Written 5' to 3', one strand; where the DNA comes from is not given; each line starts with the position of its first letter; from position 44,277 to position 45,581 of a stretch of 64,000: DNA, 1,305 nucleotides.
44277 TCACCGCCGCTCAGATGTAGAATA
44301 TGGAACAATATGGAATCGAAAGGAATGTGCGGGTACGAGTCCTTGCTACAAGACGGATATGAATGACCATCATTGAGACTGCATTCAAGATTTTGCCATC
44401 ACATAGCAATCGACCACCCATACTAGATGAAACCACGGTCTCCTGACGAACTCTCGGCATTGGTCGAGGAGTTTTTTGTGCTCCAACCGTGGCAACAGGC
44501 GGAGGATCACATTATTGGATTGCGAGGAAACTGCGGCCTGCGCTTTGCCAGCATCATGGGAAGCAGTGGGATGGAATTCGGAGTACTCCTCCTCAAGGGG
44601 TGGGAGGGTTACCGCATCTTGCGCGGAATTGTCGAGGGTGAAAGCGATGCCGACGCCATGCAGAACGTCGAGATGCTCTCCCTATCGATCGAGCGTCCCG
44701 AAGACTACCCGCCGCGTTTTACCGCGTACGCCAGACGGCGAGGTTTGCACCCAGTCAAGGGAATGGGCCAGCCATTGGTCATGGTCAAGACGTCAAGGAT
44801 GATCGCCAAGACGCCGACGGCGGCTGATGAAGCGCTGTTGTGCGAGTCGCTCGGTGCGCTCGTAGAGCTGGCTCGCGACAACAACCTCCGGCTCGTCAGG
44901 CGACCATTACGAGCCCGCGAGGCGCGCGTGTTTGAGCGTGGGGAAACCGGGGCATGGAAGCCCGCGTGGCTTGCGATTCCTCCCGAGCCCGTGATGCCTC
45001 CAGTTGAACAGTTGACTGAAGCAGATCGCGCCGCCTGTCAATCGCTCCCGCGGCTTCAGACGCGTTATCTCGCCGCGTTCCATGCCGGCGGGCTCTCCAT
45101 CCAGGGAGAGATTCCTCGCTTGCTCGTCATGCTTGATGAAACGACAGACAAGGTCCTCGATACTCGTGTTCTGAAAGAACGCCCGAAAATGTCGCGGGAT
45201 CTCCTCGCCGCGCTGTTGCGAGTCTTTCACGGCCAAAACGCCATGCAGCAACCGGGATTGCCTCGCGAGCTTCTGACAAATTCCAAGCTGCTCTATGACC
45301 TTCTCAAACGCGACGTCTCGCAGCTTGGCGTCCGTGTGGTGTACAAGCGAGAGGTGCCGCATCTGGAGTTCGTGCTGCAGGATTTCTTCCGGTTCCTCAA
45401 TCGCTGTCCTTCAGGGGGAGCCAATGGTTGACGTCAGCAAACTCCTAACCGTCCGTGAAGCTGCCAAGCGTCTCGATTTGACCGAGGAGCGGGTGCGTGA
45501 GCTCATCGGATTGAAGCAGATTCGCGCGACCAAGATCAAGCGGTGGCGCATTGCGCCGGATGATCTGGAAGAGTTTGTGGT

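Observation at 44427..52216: Seven-gene gap-free cassette joining a type III R-M system to an ImmA/IrrE + PIN-like (DUF4411) module and three unknown genes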

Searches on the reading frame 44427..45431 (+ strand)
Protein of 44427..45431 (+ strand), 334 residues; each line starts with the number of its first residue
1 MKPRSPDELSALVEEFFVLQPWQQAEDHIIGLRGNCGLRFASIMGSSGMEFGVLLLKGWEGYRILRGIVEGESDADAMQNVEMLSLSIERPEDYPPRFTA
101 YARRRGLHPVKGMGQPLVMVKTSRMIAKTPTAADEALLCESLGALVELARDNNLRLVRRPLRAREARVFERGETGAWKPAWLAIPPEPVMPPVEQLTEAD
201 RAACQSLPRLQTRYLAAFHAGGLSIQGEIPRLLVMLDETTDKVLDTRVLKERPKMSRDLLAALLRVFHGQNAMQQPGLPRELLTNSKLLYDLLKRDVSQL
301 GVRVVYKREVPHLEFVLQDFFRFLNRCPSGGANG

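Call 3: search_protein_families(library=pfam, proteins=[window:44427-45431:+], max_evalue=0.01)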
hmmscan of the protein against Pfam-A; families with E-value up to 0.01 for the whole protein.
window:44427-45431:+ (334 aa): 2 families
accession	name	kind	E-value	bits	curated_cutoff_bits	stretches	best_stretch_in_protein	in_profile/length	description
PF22007.2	DUF6930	-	2.3e-08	34.7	27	1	229-320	36-122/123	Domain of unknown function (DUF6930)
PF23988.1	DUF7309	-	4e-07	30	27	1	9-93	4-93/170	Domain of unknown function (DUF7309)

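Call 4: search_protein_families(library=padloc, proteins=[window:44427-45431:+], max_evalue=0.01)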
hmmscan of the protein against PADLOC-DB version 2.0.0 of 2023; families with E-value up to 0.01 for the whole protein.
window:44427-45431:+ (334 aa): 0 families

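Call 5: search_protein_families(library=ncbifam, proteins=[window:44427-45431:+], max_evalue=0.01)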
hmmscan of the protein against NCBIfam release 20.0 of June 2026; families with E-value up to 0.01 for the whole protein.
window:44427-45431:+ (334 aa): 0 families

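Call 10: find_encoding_contigs(protein=window:44427-45431:+, flank=10000, max_places=6)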
Protein window:44427-45431:+ (334 aa): no gene with exactly this product is on record in the collection.

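Call 12: find_homologous_proteins(query=window:44427-45431:+)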
Query window:44427-45431:+ (334 aa): 7 proteins with E <= 0.001 among 8000 candidates.
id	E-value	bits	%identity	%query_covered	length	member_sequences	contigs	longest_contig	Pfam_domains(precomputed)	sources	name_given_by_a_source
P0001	1.7e-208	709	100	95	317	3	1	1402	PF23988.2,PF22007.3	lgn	-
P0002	1.1e-190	651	87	100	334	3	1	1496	PF23988.2,PF22007.3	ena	-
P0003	2.5e-180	617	85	99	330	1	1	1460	PF23988.2,PF22007.3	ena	-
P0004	2.8e-172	590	79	99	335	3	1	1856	PF23988.2,PF22007.3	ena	-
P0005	8.3e-168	576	78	99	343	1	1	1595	PF23988.2,PF22007.3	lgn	-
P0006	4.5e-167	573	78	99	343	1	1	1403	PF23988.2,PF22007.3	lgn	-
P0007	1.1e-44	171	35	97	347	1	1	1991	PF23988.2,PF22007.3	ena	-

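Call 20: find_related_loci(query=A1, collection=metagenome_contigs, flank=10000)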
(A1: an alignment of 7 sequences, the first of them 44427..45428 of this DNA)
Query A1 (334 aa) in metagenome_contigs; peptide patterns used: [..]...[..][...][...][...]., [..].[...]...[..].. (x = any residue, [..] = any of these).
182 stretches matched a pattern; 1 encode a relative of the query (tblastn E <= 1e-3); 1 distinct loci.
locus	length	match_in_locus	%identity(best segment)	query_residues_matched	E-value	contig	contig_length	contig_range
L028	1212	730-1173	39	8-152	2e-28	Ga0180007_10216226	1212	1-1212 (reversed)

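Call 21: find_encoding_contigs(protein=P0004, flank=10000)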
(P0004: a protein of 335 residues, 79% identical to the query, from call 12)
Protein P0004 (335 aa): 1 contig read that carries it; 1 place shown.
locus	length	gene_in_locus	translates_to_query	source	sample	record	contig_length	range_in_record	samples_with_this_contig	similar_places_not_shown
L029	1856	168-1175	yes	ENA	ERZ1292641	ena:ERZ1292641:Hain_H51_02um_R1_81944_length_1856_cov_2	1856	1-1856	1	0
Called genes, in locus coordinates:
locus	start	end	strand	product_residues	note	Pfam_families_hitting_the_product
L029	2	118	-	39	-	?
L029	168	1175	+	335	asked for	PF23988:DUF7309 (weak), PF22007:DUF6930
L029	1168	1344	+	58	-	PF12728:HTH_17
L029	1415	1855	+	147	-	?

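Call 22: find_encoding_contigs(protein=P0007, flank=10000)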
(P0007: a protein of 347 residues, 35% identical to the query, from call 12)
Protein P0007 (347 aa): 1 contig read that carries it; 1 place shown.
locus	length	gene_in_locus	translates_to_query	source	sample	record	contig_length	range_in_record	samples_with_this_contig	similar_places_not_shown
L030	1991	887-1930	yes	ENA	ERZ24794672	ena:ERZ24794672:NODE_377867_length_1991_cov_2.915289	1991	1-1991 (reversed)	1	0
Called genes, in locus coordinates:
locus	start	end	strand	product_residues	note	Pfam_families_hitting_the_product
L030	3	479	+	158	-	?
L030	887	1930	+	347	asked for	PF23988:DUF7309, PF22007:DUF6930 (weak)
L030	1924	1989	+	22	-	?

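Call 28: search_dna_similar(query=window:44427-45428:+, collection=plasmids, mode=protein, max_evalue=0.001)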
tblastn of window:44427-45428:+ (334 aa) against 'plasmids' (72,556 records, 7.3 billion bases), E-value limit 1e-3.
No match.

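Call 29: search_protein_families(library=pfam, proteins=[L029:1415-1855:+, L030:3-479:+], max_evalue=0.01)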
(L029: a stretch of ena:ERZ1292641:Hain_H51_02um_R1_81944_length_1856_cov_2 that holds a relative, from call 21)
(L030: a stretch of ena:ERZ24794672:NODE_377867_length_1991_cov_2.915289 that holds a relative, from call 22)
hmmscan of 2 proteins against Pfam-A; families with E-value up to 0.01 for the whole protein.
L029:1415-1855:+ (147 aa): 3 families
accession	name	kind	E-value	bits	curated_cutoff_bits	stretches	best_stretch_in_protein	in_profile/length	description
PF04313.20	HSDR_N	-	3.1e-09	37.4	25.1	1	52-119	120-195/198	Type I restriction enzyme R protein N terminus (HSDR_N)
PF13588.12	HSDR_N_2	-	2.5e-06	28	25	1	55-122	34-102/110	Type I restriction enzyme R protein N terminus (HSDR_N)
PF20464.3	MmeI_N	-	0.0037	18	27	1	84-141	87-146/181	MmeI, N-terminal domain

L030:3-479:+ (158 aa): 1 family
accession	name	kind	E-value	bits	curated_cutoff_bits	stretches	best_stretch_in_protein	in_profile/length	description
PF19614.4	DUF6119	-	3.6e-51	174.8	27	1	5-152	372-523/524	Family of unknown function (DUF6119)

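Call 37: find_homologous_proteins(query=A1, max_evalue=0.001)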
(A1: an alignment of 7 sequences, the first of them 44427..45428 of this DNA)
Query A1 (7 sequences) (334 aa, profile of the alignment): 11 proteins with E <= 0.001 among 8000 candidates.
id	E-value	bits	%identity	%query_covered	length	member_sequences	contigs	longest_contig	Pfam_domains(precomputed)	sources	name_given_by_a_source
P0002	6.3e-190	648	87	100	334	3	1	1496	PF23988.2,PF22007.3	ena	-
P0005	1.1e-187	641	78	99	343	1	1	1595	PF23988.2,PF22007.3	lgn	-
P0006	1.9e-187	640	78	99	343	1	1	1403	PF23988.2,PF22007.3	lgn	-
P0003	2.5e-186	636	85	99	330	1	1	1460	PF23988.2,PF22007.3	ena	-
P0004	9.2e-185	631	79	99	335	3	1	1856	PF23988.2,PF22007.3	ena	-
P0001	4.4e-180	616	100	95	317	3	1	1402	PF23988.2,PF22007.3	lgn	-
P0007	1.1e-157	542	35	97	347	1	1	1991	PF23988.2,PF22007.3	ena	-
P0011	1.8e-125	436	31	97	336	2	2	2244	PF23988.2,PF22007.3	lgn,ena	-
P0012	9.3e-98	345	31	95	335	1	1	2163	PF23988.2,PF22007.3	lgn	-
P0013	2.3e-78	282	38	97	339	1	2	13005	PF23988.2,PF22007.3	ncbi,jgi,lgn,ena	-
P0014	1.3e-75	272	40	94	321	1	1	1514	PF23988.2,PF22007.3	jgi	jgi:hypothetical protein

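Call 38: find_encoding_contigs(protein=P0013, flank=10000)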
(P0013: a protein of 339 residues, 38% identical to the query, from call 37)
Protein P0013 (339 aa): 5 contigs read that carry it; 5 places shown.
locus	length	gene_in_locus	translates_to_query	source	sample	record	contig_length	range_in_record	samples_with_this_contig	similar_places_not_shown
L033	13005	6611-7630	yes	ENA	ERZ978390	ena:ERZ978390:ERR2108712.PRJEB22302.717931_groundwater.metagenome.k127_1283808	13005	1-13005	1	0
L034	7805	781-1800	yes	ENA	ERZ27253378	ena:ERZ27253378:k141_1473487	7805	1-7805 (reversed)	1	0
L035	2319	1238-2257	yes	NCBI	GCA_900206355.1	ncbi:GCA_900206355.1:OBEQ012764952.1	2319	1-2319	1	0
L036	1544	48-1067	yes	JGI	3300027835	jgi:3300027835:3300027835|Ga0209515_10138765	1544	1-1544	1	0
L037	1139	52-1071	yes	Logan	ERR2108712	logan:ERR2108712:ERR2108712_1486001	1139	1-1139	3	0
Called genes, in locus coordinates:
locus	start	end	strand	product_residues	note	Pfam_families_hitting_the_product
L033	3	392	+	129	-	?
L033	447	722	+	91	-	-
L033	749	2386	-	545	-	-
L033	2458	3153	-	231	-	PF13328:HD_4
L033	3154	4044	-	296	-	PF01381:HTH_3, PF13274:SocA_Panacea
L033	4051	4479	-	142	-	PF22014:DUF6932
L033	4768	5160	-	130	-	PF04134:DCC1-like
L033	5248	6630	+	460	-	PF17761:DUF1016_N, PF06250:YhcG_C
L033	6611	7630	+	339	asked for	PF23988:DUF7309, PF22007:DUF6930 (weak)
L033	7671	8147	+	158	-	PF01541:GIY-YIG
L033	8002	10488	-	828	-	PF00690:Cation_ATPase_N, PF00122:E1-E2_ATPase, PF00702:Hydrolase, PF13246:Cation_ATPase, PF08282:Hydrolase_3 (faint), PF12710:HAD (weak), PF00689:Cation_ATPase_C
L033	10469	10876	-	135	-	PF00571:CBS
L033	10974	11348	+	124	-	PF02826:2-Hacid_dh_C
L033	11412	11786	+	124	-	PF00072:Response_reg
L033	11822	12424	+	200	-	PF01618:MotA_ExbB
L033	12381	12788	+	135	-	PF02472:ExbD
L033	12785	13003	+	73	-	?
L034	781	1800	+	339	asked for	PF23988:DUF7309, PF22007:DUF6930 (weak)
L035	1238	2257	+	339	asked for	PF23988:DUF7309, PF22007:DUF6930 (weak)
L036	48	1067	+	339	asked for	PF23988:DUF7309, PF22007:DUF6930 (weak)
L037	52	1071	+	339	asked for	PF23988:DUF7309, PF22007:DUF6930 (weak)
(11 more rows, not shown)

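Call 39: find_encoding_contigs(protein=P0011, flank=10000)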
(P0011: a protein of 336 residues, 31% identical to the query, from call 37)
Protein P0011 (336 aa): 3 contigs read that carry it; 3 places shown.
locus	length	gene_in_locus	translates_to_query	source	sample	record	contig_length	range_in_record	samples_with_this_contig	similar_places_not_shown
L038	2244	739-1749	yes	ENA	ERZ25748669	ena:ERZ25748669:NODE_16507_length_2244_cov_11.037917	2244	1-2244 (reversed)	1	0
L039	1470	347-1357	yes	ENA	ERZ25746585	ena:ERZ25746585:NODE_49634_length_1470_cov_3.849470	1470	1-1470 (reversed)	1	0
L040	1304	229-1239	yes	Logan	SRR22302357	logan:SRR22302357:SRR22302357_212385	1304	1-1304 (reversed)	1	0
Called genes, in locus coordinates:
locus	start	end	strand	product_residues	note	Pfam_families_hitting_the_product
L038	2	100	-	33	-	?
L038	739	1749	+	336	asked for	PF23988:DUF7309, PF22007:DUF6930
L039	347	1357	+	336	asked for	PF23988:DUF7309, PF22007:DUF6930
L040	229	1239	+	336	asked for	PF23988:DUF7309, PF22007:DUF6930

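Call 40: find_encoding_contigs(protein=P0012, flank=10000)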
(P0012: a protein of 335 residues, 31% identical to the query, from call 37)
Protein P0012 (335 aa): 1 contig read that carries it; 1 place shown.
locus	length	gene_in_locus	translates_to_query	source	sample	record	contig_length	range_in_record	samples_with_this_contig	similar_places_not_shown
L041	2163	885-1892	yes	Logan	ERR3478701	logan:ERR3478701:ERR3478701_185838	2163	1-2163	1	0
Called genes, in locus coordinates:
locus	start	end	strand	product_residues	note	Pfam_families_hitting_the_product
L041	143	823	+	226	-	-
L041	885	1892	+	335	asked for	PF23988:DUF7309, PF22007:DUF6930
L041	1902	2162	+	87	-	?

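Call 41: search_protein_families(library=pfam, proteins=[L041:1902-2162:+, L041:143-823:+, L033:749-2386:-], max_evalue=0.01)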
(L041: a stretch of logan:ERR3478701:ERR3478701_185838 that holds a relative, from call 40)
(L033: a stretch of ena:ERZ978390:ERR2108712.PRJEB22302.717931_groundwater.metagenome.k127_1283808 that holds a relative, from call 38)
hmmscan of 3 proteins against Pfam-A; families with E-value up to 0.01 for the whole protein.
L041:1902-2162:+ (87 aa): 1 family
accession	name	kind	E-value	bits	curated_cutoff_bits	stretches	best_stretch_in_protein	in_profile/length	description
PF03692.20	CxxCxxCC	-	9.1e-05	23.5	23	1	49-84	1-36/85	Putative zinc- or iron-chelating domain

L041:143-823:+ (226 aa): 0 families

L033:749-2386:- (545 aa): 0 families

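Call 50: predict_structure(alignment_id=A2)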
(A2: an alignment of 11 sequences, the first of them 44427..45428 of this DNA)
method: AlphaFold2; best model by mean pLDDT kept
length: 334 residues; sequences in the alignment: 11
mean_pLDDT: 81.6   pTM: 0.65
mean pLDDT of the five models: 81.6, 80.7, 74.9, 63.7, 60.8
residues with pLDDT >= 90: 140; 70-90: 133; 50-70: 42; < 50: 19
segments of 3 or more residues with pLDDT < 50: 1-4, 46-49, 74-76, 327-334
pLDDT, mean of each block of 10 residues (from residue 1): 64 94 87 92 67 89 80 55 86 84 91 88 76 92 95 82 81 87 77 78 93 87 57 88 85 78 93 91 87 88 87 78 57 31
secondary structure, 60 per line:
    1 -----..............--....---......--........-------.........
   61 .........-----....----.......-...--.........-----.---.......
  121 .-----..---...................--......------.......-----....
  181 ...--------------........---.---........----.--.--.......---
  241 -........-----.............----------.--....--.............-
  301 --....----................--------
elements in order: H6-19 H22-25 E29-34 E37-44 E52-57 H58-69 H75-78 E83-89 H96-104 E114-121 H132-150 H153-158 E165-171 E177-183 H198-205 E213-220 E231-237 E242-249 H255-267 E281-284 H287-299 E303-306 H311-326

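Call 68: fold_search(model_id=the predicted structure, library=viral)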
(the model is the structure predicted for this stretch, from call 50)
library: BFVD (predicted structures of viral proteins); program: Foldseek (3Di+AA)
matches with E <= 10: 502; with E <= 0.001: 0
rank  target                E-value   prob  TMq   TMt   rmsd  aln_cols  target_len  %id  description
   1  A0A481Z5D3            1.0e-03  0.94  0.21  0.27  22.9       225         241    9  ribonuclease H [Pithovirus LCPAC201]
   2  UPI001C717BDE         3.3e-03  1.00  0.25  0.27   4.9       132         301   12  (no name look-up for this kind of identifier)
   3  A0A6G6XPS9            1.2e-02  0.99  0.22  0.29   5.7       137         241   16  (no name in the UniProt tables at hand)
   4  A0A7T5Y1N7            1.3e-02  0.97  0.19  0.42   7.2       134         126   12  Pol protein (Fragment) [Bat gammaretrovirus]
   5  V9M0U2                1.3e-02  0.15  0.14  0.14  17.8       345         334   12  Uncharacterized protein [Vibrio phage VP4B]
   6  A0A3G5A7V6            1.5e-02  0.57  0.15  0.19  14.2       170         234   12  Exonuclease domain-containing protein [Harvfovirus sp.]
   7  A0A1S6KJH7            1.6e-02  0.95  0.24  0.14  15.2       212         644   12  Pol protein (Fragment) [Human T-cell leukemia virus 3]
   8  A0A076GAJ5            1.8e-02  0.54  0.18  0.10  11.5       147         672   14  Terminase large subunit gp17-like C-terminal domain-containing protein [Aeromonas phage pAh6-C]
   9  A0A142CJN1            2.1e-02  0.90  0.20  0.30   6.9       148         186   13  (no name in the UniProt tables at hand)
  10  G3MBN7                2.1e-02  0.87  0.20  0.36   7.4       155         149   14  Gp171 [Bacillus phage G]
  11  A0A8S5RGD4            2.2e-02  0.89  0.18  0.35  10.2       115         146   14  Uncharacterized protein [virus sp. ctiha2]
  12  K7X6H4                2.4e-02  0.99  0.22  0.32   5.1       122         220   15  Pol polyprotein (Fragment) [Equine infectious anemia virus]
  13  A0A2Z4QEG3            2.7e-02  0.72  0.17  0.15  10.7       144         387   14  Putative terminase large subunit [Escherichia phage Eco_BIFF]
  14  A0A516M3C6            2.7e-02  0.72  0.22  0.18  20.8       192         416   10  (no name in the UniProt tables at hand)
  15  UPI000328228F         3.4e-02  0.41  0.17  0.23  12.9       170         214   14  (no name look-up for this kind of identifier)
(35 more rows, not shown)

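Call 69: search_protein_representatives(alignment_id=A2)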
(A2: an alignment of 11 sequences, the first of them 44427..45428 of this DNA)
Query: 11 sequences, 339 profile positions. Proteins with E-value up to 0.001 (for the whole library): 954; up to 1e-10: 166; up to 1e-30: 13. The best 150 are listed.
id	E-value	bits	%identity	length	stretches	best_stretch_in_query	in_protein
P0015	2.4e-126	437.5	-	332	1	6-335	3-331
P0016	7.2e-117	406.3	-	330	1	6-332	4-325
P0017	5.5e-98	344.3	-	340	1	3-330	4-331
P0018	7.1e-92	324.2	-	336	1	9-333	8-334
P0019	2.0e-55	204.3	-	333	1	3-331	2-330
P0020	1.5e-44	168.6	-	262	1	75-332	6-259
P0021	4.0e-41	157.3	-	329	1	15-332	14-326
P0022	1.3e-39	152.3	-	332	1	8-334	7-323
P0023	2.2e-35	138.5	-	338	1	7-332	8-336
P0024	3.8e-33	131.1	-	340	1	1-334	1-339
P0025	2.3e-31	125.2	-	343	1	1-335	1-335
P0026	2.9e-31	124.9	-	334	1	8-329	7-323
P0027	7.3e-31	123.6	-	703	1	18-328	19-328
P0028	1.3e-30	122.7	-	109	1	228-332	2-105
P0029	1.7e-30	122.4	-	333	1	1-324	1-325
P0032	7.3e-30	120.3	-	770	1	14-325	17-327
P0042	3.3e-24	101.7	-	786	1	8-331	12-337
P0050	1.9e-22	95.9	-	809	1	15-330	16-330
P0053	4.3e-22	94.8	-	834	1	9-332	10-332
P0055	7.5e-22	94.0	-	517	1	13-330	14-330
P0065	1.5e-19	86.3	-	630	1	4-326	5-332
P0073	2.1e-18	82.6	-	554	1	17-325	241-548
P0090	6.3e-17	77.8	-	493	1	5-329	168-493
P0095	3.0e-16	75.5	-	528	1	11-327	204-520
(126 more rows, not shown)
